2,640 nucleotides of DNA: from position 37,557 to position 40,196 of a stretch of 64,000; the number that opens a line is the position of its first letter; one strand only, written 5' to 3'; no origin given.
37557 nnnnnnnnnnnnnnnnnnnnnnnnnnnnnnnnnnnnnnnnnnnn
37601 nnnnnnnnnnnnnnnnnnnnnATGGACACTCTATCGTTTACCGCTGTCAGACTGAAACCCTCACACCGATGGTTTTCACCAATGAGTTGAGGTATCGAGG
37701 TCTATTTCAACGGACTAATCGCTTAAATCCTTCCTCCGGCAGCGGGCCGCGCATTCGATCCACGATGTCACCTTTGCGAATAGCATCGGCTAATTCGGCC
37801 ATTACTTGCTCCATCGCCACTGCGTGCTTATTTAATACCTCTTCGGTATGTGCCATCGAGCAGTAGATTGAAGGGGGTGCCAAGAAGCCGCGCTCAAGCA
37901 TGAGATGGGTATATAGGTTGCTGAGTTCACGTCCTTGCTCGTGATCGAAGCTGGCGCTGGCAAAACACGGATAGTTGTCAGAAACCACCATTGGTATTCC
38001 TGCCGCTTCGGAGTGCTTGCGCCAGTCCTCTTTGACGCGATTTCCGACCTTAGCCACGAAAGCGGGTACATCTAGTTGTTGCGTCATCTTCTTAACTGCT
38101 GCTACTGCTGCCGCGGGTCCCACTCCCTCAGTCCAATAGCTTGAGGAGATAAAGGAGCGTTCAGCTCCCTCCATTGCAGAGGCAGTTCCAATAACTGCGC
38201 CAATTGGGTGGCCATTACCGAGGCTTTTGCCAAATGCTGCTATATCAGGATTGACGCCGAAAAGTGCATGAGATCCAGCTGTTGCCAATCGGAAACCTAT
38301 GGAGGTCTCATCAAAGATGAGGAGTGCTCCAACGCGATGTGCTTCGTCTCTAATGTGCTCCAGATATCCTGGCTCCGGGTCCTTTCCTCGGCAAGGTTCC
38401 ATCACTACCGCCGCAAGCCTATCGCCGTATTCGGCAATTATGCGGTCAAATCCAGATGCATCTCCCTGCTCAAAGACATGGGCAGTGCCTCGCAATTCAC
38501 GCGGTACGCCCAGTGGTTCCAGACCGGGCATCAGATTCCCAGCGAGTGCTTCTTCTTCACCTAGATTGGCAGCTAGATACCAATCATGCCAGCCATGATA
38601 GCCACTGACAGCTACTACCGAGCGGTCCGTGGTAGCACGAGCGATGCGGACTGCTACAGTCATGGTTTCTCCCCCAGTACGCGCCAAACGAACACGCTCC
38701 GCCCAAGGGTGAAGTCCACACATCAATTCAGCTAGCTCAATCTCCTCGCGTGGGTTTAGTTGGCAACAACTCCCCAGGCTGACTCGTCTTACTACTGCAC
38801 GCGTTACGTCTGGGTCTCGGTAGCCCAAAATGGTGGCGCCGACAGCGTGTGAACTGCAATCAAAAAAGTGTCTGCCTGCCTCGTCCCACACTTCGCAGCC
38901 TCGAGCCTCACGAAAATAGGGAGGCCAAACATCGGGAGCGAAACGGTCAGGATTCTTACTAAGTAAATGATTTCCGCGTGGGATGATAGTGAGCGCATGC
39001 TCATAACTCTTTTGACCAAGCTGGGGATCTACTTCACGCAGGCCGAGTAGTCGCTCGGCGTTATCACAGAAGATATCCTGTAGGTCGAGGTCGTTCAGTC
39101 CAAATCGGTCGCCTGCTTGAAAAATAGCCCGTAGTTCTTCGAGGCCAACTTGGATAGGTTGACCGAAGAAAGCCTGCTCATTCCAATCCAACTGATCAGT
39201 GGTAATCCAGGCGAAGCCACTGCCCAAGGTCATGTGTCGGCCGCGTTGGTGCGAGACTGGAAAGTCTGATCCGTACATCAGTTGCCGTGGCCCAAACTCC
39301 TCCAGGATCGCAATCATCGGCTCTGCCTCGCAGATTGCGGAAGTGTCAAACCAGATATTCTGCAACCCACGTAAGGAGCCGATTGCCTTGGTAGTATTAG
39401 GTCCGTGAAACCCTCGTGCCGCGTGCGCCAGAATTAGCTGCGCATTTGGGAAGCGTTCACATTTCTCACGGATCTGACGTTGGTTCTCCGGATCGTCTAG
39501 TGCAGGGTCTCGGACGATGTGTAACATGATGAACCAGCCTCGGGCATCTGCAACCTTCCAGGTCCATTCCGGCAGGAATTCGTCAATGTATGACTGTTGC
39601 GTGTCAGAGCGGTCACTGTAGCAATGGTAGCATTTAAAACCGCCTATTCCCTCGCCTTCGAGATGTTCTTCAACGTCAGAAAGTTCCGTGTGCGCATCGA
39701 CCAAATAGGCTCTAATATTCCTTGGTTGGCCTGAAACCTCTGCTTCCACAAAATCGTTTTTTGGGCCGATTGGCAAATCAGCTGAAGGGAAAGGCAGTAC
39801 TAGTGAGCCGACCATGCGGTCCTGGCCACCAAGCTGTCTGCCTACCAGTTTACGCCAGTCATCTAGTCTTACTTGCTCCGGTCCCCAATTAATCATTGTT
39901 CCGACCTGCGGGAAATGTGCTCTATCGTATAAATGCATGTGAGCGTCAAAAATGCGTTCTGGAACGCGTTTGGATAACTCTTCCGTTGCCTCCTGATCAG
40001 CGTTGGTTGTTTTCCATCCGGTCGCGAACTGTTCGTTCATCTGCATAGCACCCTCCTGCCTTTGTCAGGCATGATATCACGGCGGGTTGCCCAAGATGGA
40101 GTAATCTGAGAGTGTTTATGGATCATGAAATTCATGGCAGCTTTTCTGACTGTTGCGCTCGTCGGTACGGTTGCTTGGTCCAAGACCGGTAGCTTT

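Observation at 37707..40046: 779-aa fusion of an amidohydrolase_2 metal hydrolase with a class-III PLP aminotransferase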

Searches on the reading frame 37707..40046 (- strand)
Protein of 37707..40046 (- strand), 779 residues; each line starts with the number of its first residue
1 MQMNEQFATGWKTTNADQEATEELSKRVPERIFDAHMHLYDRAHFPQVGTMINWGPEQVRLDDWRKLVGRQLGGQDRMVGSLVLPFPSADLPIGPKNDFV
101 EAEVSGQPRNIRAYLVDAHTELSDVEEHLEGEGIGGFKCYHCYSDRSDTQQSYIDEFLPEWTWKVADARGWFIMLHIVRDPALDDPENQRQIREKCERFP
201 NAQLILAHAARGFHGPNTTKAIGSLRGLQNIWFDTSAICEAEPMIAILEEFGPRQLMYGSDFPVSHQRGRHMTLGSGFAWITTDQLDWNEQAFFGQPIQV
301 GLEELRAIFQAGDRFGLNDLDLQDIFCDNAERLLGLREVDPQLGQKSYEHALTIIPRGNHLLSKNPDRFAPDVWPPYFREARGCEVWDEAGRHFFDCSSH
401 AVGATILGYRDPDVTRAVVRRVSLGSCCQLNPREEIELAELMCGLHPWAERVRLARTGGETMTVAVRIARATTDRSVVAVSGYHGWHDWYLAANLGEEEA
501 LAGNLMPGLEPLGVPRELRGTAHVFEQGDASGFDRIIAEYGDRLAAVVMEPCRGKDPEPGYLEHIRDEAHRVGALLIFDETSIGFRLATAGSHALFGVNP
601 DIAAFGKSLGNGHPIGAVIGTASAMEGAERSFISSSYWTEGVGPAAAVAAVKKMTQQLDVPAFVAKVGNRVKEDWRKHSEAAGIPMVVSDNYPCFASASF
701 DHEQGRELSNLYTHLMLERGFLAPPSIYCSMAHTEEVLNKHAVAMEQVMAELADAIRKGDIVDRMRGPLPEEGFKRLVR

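Call 4: search_protein_families(library=pfam, proteins=[window:37707-40046:-], max_evalue=0.01)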
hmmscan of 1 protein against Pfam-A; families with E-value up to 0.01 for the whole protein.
window:37707-40046:- (779 aa): 2 families
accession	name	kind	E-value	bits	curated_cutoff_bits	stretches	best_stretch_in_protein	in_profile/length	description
PF00202.27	Aminotran_3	-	8e-30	104.3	30.5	1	378-673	13-324/403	Aminotransferase class-III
PF04909.20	Amidohydro_2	-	1.2e-14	55.2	26.4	1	127-336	100-289/289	Amidohydrolase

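Call 5: search_protein_families(library=ncbifam, proteins=[window:37707-40046:-], max_evalue=0.01)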
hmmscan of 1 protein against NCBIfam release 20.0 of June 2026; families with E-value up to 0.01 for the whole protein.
window:37707-40046:- (779 aa): 69 families (the best 25 are shown)
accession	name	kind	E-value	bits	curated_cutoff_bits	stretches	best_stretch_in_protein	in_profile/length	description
NF004856.0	PRK06209.1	equivalog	1.6e-59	201.6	486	1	346-768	13-431/450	glutamate-1-semialdehyde 2,1-aminomutase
NF000818.0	PRK00062.1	subfamily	4.5e-52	177.2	398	1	345-752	7-427/429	glutamate-1-semialdehyde 2,1-aminomutase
TIGR00713.1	hemL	equivalog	3e-49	167.8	527.3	1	346-751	4-422/423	glutamate-1-semialdehyde 2,1-aminomutase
NF041362.1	GntE_guanitoxin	equivalog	2.1e-48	164.9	525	1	367-698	27-368/426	guanitoxin biosynthesis PLP-dependent transaminase GntE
NF009055.0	PRK12389.1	equivalog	1e-38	133.1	637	1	377-753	38-429/431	glutamate-1-semialdehyde 2,1-aminomutase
NF001864.0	PRK00615.1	equivalog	2.3e-31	108.8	706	1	371-626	32-288/433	glutamate-1-semialdehyde aminotransferase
NF002874.0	PRK03244.1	equivalog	4.6e-27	94.8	457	1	380-676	31-320/399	acetylornithine transaminase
NF005692.0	PRK07495.1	equivalog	4e-25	88.3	724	1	377-695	25-352/425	4-aminobutyrate--2-oxoglutarate transaminase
NF049939.1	HyAminethphonNHLyPbfA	equivalog_domain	3.2e-24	85.2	525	1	379-675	48-355/442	(R)-1-hydroxy-2-aminoethylphosphonate ammonia-lyase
NF004755.0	PRK06082.1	equivalog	3.7e-23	81.7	467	1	379-657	59-348/459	aspartate aminotransferase family protein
NF004718.0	PRK06062.1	subfamily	5e-23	81.4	472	1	375-671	39-352/454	hypothetical protein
NF005985.0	PRK08088.1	equivalog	3.3e-22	78.7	713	1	373-676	22-336/426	4-aminobutyrate--2-oxoglutarate transaminase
TIGR00707.1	argD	subfamily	4.3e-22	78.4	410.05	1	378-672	13-303/381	acetylornithine/succinylornithine family transaminase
NF004714.0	PRK06058.1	subfamily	7e-22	77.7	639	1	374-676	42-360/447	4-aminobutyrate--2-oxoglutarate transaminase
NF004426.0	PRK05769.1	equivalog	7.4e-22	77.7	552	1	375-679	37-359/441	acetyl ornithine aminotransferase family protein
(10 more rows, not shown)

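Call 9: find_homologous_proteins(query=window:37707-40046:-, max_evalue=1e-10)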
Query window:37707-40046:- (779 aa): 6108 proteins with E <= 1e-10 among 8000 candidates; the best 120 are listed.
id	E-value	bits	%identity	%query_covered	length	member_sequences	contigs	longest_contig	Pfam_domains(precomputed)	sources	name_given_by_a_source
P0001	0.0e+0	1551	99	85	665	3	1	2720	PF04909.21,PF00202.28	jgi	jgi:glutamate-1-semialdehyde 2,1-aminomutase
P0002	0.0e+0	1496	80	100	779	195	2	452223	PF04909.21,PF00202.28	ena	-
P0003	0.0e+0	1023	56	100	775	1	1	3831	PF04909.21,PF00202.28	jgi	-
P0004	0.0e+0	1021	57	100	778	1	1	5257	PF04909.21,PF00202.28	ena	-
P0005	0.0e+0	1011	56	100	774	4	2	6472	PF04909.21,PF00202.28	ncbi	-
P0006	9.1e-298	1008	55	100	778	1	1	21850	PF04909.21,PF00202.28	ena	-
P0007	2.3e-296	1003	55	100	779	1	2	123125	PF04909.21,PF00202.28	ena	-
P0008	6.1e-296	1002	56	100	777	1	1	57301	PF04909.21,PF00202.28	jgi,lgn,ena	-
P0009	7.4e-296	1002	56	100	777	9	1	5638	PF04909.21,PF00202.28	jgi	-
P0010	8.7e-296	1002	56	100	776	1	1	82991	PF04909.21,PF00202.28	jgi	-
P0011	2.3e-295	1000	56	99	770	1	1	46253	PF04909.21,PF00202.28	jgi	-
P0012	2.5e-294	997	56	99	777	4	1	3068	PF04909.21,PF00202.28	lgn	-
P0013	1.3e-293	994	55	99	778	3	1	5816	PF04909.21,PF00202.28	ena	-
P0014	5.4e-293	992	55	100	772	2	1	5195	PF04909.21,PF00202.28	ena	-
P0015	8.1e-293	992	55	100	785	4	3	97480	PF04909.21,PF00202.28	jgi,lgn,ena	-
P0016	1.2e-292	991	57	99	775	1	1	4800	PF04909.21,PF00202.28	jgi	jgi:glutamate-1-semialdehyde 2,1-aminomutase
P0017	1.9e-292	991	55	99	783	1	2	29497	PF04909.21,PF00202.28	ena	-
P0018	3.2e-292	990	56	97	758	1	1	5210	PF04909.21,PF00202.28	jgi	jgi:glutamate-1-semialdehyde 2,1-aminomutase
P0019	4.2e-292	989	56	99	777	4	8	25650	PF04909.21,PF00202.28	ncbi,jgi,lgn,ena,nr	ncbi:MAG TPA: aminotransferase class III-fold pyridoxal phosphate-dependent enzyme [Candidatus Anamm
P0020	2.4e-291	987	55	99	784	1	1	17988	PF04909.21,PF00202.28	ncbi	-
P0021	4.4e-291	986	55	99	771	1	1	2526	PF04909.21,PF00202.28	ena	-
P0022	7.9e-291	985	55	100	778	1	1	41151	PF04909.21,PF00202.28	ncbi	ncbi:aminotransferase class III-fold pyridoxal phosphate-dependent enzyme [Verrucomicrobiota bacteri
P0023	1.3e-290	984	56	99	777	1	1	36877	PF04909.21,PF00202.28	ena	-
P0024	9.2e-290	982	56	100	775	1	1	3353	PF04909.21,PF00202.28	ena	-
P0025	8.7e-289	978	56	100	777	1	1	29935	PF04909.21,PF00202.28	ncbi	-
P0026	8.0e-288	975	54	99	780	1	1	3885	PF04909.21,PF00202.28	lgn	-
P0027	2.9e-287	973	55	99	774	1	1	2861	PF04909.21,PF00202.28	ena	-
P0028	3.8e-287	973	54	99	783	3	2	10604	PF04909.21,PF00202.28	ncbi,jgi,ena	-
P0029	7.8e-287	972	55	100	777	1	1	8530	PF04909.21,PF00202.28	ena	-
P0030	1.6e-286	971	55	99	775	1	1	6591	PF04909.21,PF00202.28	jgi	-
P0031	6.3e-286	969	55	99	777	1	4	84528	PF04909.21,PF00202.28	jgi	-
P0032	9.9e-286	968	54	99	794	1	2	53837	PF04909.21,PF00202.28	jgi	jgi:glutamate-1-semialdehyde 2,1-aminomutase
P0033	9.4e-285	965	55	98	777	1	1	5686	PF04909.21,PF00202.28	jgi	-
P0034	1.7e-284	964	53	100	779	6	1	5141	PF04909.21,PF00202.28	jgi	jgi:glutamate-1-semialdehyde 2,1-aminomutase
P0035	1.1e-283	962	58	92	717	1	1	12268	PF04909.21,PF00202.28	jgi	jgi:glutamate-1-semialdehyde 2,1-aminomutase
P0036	2.5e-283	960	55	99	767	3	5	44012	PF04909.21,PF00202.28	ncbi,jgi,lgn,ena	-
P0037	6.7e-283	959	55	100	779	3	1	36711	PF04909.21,PF00202.28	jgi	-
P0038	2.3e-282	957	52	99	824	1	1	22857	PF04909.21,PF00202.28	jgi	jgi:glutamate-1-semialdehyde 2,1-aminomutase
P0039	2.6e-282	957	55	96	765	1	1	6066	PF04909.21,PF00202.28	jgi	-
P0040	3.7e-282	956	54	99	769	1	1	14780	PF04909.21,PF00202.28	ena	-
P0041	1.3e-281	955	53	99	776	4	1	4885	PF04909.21,PF00202.28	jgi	-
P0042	6.2e-281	952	54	99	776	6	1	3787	PF04909.21,PF00202.28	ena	-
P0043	8.8e-281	952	54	99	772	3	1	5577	PF04909.21,PF00202.28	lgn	-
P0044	9.5e-281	952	54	99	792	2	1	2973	PF04909.21,PF00202.28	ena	-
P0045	1.9e-280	951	54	99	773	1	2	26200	PF04909.21,PF00202.28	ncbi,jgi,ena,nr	ncbi:MAG: class III aminotransferase [Chloroflexi bacterium HGW-Chloroflexi-1]|nr:MAG: class III ami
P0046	2.4e-280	950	54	99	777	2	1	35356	PF04909.21,PF00202.28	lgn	-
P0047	2.6e-280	950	53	99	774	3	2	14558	PF04909.21,PF00202.28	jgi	jgi:glutamate-1-semialdehyde 2,1-aminomutase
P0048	3.5e-280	950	55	99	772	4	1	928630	PF04909.21,PF00202.28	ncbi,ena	-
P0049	5.5e-280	949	54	99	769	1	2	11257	PF04909.21,PF00202.28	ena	-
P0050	9.0e-280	949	55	97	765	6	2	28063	PF04909.21,PF00202.28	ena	-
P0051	1.5e-279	948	54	99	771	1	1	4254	PF04909.21,PF00202.28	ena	-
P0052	1.7e-279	948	54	99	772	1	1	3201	PF04909.21,PF00202.28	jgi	jgi:glutamate-1-semialdehyde 2,1-aminomutase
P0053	5.7e-279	946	52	99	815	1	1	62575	PF04909.21,PF00202.28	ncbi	-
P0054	8.1e-279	945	53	99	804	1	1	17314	PF04909.21,PF00202.28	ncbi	ncbi:MAG: aminotransferase class III-fold pyridoxal phosphate-dependent enzyme [Thermoguttaceae bact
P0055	1.2e-278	945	54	99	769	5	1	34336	PF04909.21,PF00202.28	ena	-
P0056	4.8e-278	943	55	99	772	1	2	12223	PF04909.21,PF00202.28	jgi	jgi:glutamate-1-semialdehyde 2,1-aminomutase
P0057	6.4e-278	942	53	99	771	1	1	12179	PF04909.21,PF00202.28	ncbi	-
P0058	2.9e-277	940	53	99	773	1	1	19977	PF04909.21,PF00202.28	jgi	jgi:glutamate-1-semialdehyde 2,1-aminomutase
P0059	3.5e-277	940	54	99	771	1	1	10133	PF04909.21,PF00202.28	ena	-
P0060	5.1e-277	939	55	99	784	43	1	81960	PF04909.21,PF00202.28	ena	-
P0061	5.7e-277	939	53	99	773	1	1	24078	PF04909.21,PF00202.28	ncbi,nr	ncbi:MAG: aminotransferase class III-fold pyridoxal phosphate-dependent enzyme [Anaerolineae bacteri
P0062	1.3e-276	938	53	99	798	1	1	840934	PF04909.21,PF00202.28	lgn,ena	-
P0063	1.6e-276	938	54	99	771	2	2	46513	PF04909.21,PF00202.28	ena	-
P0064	1.8e-276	938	53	99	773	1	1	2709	PF04909.21,PF00202.28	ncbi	-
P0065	2.4e-276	937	54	100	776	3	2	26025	PF04909.21,PF00202.28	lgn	-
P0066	5.5e-276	936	54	99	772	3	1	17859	PF04909.21,PF00202.28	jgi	-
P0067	1.5e-275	935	53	99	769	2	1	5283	PF04909.21,PF00202.28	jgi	jgi:glutamate-1-semialdehyde 2,1-aminomutase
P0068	5.6e-275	933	54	99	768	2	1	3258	PF04909.21,PF00202.28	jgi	jgi:glutamate-1-semialdehyde 2,1-aminomutase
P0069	1.2e-274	932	53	100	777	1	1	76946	PF04909.21,PF00202.28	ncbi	-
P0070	2.0e-274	931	53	100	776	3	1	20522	PF04909.21,PF00202.28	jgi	jgi:glutamate-1-semialdehyde 2,1-aminomutase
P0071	2.6e-274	931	53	99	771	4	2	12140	PF04909.21,PF00202.28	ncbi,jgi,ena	-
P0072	3.9e-274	930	54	99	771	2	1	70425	PF04909.21,PF00202.28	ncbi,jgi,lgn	jgi:glutamate-1-semialdehyde 2,1-aminomutase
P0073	5.6e-274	929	53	99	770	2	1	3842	PF04909.21,PF00202.28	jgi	-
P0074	7.2e-274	929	52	100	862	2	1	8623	PF04909.21,PF00202.28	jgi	-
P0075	7.7e-274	929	53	99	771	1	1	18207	PF04909.21,PF00202.28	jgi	-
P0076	9.2e-274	929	54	99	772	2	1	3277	PF04909.21,PF00202.28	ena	-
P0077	1.1e-273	928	50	99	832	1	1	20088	PF04909.21,PF00202.28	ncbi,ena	-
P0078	1.7e-273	928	53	98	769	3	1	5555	PF04909.21,PF00202.28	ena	-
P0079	2.6e-273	927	53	99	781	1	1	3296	PF04909.21,PF00202.28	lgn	-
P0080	3.3e-273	927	54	99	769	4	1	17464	PF04909.21,PF00202.28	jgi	-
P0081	1.0e-272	925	53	99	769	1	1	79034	PF04909.21,PF00202.28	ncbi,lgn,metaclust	metaclust:status=active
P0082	1.1e-272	925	52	99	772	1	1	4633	PF04909.21,PF00202.28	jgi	jgi:glutamate-1-semialdehyde 2,1-aminomutase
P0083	3.8e-272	923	53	99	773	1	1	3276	PF04909.21,PF00202.28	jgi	-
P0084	5.9e-272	923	55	92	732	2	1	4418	PF04909.21,PF00202.28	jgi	jgi:glutamate-1-semialdehyde 2,1-aminomutase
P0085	2.2e-271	921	52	99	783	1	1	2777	PF04909.21,PF00202.28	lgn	-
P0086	3.0e-271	920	53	98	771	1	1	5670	PF04909.21,PF00202.28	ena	-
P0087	3.8e-271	920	52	99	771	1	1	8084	PF04909.21,PF00202.28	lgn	-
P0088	4.7e-271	920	54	99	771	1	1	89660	PF04909.21,PF00202.28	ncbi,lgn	ncbi:MAG: aminotransferase class III-fold pyridoxal phosphate-dependent enzyme [Chloroflexota bacter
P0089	7.2e-271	919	52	99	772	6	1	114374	PF04909.21,PF00202.28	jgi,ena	-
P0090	7.5e-271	919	54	99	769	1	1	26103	PF04909.21,PF00202.28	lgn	-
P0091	1.1e-270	918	53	99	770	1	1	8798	PF04909.21,PF00202.28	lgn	-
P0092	1.2e-270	918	53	99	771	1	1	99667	PF04909.21,PF00202.28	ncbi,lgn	-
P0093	1.4e-270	918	53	99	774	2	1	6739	PF04909.21,PF00202.28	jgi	-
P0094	1.5e-270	918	53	99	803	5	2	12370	PF04909.21,PF00202.28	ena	-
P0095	1.9e-270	918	53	99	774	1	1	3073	PF04909.21,PF00202.28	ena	-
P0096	3.0e-270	917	52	100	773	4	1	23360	PF04909.21,PF00202.28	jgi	-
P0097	3.5e-270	917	52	99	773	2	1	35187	PF04909.21,PF00202.28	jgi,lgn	jgi:glutamate-1-semialdehyde 2,1-aminomutase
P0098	5.9e-270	916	52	99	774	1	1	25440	PF04909.21,PF00202.28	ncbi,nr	ncbi:MAG: aminotransferase class III-fold pyridoxal phosphate-dependent enzyme [Candidatus Omnitroph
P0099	9.4e-270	915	52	99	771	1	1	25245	PF04909.21,PF00202.28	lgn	-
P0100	1.1e-269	915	53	99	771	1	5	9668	PF04909.21,PF00202.28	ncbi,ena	-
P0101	1.3e-269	915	53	99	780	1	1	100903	PF04909.21,PF00202.28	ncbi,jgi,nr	ncbi:MAG: aminotransferase class III-fold pyridoxal phosphate-dependent enzyme [Kiritimatiellaeota b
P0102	1.6e-269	915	52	99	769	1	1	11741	PF04909.21,PF00202.28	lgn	-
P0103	2.3e-269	914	52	99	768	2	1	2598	PF04909.21,PF00202.28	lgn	-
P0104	2.6e-269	914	52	99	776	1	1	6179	PF04909.21,PF00202.28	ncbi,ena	-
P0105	4.0e-269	913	53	99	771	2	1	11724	PF04909.21,PF00202.28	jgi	-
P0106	6.9e-269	913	52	99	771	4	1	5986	PF04909.21,PF00202.28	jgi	-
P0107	9.7e-269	912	52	99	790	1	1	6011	PF04909.21,PF00202.28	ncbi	-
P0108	1.6e-268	911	52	99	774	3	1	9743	PF04909.21,PF00202.28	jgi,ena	-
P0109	3.9e-268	910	52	99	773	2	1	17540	PF04909.21,PF00202.28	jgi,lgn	jgi:glutamate-1-semialdehyde 2,1-aminomutase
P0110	1.0e-267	909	54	98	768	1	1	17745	PF04909.21,PF00202.28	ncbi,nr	ncbi:MAG: aminotransferase class III-fold pyridoxal phosphate-dependent enzyme [bacterium]|nr:aminot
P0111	1.4e-267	908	51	99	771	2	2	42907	PF04909.21,PF00202.28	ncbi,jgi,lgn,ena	-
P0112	1.9e-267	908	53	99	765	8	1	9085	PF04909.21,PF00202.28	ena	-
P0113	2.0e-267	908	52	99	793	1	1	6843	PF04909.21,PF00202.28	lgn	-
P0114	2.4e-267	907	53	99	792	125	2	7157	PF04909.21,PF00202.28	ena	-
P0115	2.5e-267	907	52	100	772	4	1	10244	PF04909.21,PF00202.28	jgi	-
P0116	3.3e-267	907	53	99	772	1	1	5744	PF04909.21,PF00202.28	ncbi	-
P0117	4.7e-267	906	53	99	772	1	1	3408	PF04909.21,PF00202.28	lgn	-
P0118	5.0e-267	906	52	99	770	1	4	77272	PF04909.21,PF00202.28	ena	-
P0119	8.9e-267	906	51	99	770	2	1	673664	PF04909.21,PF00202.28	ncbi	-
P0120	1.1e-266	905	53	99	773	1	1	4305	PF04909.21,PF00202.28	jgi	jgi:glutamate-1-semialdehyde 2,1-aminomutase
